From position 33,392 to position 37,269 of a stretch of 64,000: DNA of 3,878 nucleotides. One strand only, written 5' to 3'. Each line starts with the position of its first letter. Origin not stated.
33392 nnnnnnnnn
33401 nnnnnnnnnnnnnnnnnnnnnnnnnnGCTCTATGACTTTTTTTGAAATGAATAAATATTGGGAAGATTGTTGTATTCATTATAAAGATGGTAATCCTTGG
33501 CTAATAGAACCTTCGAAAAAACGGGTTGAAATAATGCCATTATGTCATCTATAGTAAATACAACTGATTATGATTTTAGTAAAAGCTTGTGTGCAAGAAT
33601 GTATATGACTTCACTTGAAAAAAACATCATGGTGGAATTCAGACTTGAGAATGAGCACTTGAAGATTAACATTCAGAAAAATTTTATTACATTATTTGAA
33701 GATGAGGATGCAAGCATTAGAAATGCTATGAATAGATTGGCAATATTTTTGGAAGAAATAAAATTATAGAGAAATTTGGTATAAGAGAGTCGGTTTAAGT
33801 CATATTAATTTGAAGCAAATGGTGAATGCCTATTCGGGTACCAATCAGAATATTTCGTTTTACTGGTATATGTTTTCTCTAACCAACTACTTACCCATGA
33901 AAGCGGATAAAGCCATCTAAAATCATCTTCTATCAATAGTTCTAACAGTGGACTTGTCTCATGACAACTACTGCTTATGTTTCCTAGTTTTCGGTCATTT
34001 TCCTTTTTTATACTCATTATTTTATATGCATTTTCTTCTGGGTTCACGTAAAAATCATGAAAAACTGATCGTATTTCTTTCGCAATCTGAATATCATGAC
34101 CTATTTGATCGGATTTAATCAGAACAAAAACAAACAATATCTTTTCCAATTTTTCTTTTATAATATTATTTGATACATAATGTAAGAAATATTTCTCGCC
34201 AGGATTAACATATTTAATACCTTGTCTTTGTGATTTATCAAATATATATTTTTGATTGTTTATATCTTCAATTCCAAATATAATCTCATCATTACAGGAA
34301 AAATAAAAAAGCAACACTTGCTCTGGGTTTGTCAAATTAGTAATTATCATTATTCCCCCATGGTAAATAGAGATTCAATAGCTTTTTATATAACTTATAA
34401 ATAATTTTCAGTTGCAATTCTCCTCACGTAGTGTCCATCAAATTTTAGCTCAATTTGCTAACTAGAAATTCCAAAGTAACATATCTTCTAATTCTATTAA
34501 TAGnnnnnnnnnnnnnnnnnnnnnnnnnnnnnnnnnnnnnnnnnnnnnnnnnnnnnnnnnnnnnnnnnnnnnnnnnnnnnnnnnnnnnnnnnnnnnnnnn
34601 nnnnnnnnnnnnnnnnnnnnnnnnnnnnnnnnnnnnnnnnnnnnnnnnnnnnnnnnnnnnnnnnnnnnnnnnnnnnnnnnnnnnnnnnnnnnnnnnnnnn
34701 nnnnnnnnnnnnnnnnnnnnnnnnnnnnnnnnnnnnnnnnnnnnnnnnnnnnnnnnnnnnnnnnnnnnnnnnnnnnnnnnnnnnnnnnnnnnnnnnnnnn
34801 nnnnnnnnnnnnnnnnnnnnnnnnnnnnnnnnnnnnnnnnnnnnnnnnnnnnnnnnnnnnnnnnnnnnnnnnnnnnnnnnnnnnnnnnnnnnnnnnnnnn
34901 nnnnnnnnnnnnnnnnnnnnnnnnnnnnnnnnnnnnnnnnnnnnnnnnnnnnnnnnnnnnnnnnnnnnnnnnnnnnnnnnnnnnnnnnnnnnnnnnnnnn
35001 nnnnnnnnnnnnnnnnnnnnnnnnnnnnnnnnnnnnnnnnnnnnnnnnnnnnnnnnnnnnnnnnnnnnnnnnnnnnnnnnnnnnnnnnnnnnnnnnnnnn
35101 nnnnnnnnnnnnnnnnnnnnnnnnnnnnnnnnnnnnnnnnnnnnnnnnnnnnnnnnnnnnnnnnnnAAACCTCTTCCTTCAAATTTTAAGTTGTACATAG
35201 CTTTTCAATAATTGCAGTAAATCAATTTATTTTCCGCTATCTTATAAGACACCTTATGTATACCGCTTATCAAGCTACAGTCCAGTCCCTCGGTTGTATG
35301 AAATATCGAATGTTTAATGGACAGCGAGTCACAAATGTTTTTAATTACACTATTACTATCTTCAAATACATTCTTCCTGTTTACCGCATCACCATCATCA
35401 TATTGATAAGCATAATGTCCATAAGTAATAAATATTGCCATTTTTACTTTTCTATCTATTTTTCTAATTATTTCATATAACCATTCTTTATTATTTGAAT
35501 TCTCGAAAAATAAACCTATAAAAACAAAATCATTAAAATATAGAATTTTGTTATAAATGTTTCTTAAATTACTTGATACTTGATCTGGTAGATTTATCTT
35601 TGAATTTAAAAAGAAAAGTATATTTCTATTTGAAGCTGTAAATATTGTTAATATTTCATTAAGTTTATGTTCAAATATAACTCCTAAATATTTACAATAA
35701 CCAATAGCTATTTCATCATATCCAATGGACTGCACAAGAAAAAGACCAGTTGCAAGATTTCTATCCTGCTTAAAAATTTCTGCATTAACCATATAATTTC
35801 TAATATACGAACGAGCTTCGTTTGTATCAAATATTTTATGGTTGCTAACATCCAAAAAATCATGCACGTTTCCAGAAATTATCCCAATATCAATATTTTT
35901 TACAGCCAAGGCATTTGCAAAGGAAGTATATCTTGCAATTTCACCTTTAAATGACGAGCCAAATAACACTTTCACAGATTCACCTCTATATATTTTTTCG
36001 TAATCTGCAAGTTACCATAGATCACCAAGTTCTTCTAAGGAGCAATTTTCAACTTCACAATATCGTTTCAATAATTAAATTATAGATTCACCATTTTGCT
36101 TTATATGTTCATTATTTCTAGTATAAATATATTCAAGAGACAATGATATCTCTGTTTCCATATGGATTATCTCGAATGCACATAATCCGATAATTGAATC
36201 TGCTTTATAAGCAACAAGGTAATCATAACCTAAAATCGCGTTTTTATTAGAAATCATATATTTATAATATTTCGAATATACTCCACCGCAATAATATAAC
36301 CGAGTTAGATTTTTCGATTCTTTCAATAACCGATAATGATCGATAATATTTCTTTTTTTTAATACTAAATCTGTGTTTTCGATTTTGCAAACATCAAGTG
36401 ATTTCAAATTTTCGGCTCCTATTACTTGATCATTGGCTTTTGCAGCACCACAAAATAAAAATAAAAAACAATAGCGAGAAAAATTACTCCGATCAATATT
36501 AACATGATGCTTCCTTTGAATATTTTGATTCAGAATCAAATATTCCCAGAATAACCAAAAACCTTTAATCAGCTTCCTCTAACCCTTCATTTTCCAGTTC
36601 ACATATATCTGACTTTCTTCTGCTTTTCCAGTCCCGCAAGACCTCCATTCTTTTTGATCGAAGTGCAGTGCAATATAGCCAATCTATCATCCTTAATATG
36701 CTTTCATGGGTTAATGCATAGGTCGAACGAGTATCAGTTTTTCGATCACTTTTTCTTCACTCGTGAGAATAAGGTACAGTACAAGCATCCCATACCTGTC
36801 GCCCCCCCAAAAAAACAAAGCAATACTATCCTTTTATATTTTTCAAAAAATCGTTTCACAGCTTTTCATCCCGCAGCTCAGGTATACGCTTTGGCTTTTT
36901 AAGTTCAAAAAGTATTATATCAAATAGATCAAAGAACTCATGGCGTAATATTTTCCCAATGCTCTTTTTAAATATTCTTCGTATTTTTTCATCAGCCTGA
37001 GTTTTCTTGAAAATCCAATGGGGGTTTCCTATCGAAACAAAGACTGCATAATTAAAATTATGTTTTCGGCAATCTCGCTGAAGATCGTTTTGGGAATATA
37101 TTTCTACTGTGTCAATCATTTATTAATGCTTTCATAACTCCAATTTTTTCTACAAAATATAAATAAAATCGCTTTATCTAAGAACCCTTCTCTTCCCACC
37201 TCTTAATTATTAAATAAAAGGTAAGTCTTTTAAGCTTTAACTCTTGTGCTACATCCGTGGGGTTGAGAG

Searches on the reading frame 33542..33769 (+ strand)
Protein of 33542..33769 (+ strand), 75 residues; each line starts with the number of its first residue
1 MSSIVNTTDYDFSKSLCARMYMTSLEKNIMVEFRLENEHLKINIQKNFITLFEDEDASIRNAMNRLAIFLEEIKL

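Call 70: search_protein_families(library=pfam, proteins=[window:33542-33769:+], max_evalue=0.1)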
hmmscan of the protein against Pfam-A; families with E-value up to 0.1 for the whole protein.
window:33542-33769:+ (75 aa): 1 family
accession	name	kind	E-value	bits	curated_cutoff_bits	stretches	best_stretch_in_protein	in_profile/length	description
PF21041.3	XMAP215_CLASP_TOG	-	0.059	13.5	27.1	1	26-70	154-200/230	XMAP215/Dis1/CLASP, TOG domain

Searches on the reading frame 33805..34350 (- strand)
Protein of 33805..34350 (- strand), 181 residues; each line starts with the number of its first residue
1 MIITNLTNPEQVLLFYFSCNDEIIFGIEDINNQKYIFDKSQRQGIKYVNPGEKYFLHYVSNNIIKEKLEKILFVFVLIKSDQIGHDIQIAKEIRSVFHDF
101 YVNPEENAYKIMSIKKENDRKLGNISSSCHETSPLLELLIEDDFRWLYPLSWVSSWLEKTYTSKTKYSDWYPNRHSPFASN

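Call 8: search_protein_families(library=pfam, proteins=[window:33805-34350:-], max_evalue=1)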
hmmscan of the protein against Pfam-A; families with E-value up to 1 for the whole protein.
window:33805-34350:- (181 aa): 1 family
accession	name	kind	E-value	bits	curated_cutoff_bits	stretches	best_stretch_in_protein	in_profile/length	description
PF21182.2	FOG1-like_PR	-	0.064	13.6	27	1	126-155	40-69/97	Zinc finger protein ZFPM1-like, PR domain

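Call 70: search_protein_families(library=pfam, proteins=[window:33805-34350:-], max_evalue=0.1)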
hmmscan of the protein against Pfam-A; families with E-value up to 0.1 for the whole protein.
window:33805-34350:- (181 aa): 1 family
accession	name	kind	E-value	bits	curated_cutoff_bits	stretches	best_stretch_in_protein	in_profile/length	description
PF21182.2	FOG1-like_PR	-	0.064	13.6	27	1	126-155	40-69/97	Zinc finger protein ZFPM1-like, PR domain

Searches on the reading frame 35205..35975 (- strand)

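Call 8: search_protein_families(library=pfam, proteins=[window:35205-35975:-], max_evalue=1)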
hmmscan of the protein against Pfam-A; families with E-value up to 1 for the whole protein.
window:35205-35975:- (256 aa): 1 family
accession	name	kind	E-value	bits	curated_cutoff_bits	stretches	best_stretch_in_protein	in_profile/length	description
PF08623.16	TIP120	-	0.047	14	25.9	1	163-232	7-75/166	TATA-binding protein interacting (TIP20)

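Call 80: search_protein_families(library=padloc, proteins=[window:35205-35975:-], max_evalue=0.001)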
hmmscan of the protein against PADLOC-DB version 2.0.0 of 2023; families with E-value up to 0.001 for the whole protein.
window:35205-35975:- (256 aa): 0 families

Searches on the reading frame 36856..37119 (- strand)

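Call 70: search_protein_families(library=pfam, proteins=[window:36856-37119:-], max_evalue=0.1)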
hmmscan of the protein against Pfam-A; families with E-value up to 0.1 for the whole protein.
window:36856-37119:- (87 aa): 3 families
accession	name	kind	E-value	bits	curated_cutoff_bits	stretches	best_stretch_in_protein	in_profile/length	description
PF00704.34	Glyco_hydro_18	-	0.0021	18.2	29.6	1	14-69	55-112/317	Glycosyl hydrolases family 18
PF06037.17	DUF922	-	0.0078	16.8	27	1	9-61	44-94/153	Bacterial protein of unknown function (DUF922)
PF08398.15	Phospholip_A2_4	-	0.023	15.4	23.9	1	10-64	23-78/80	Phospholipase A2-like domain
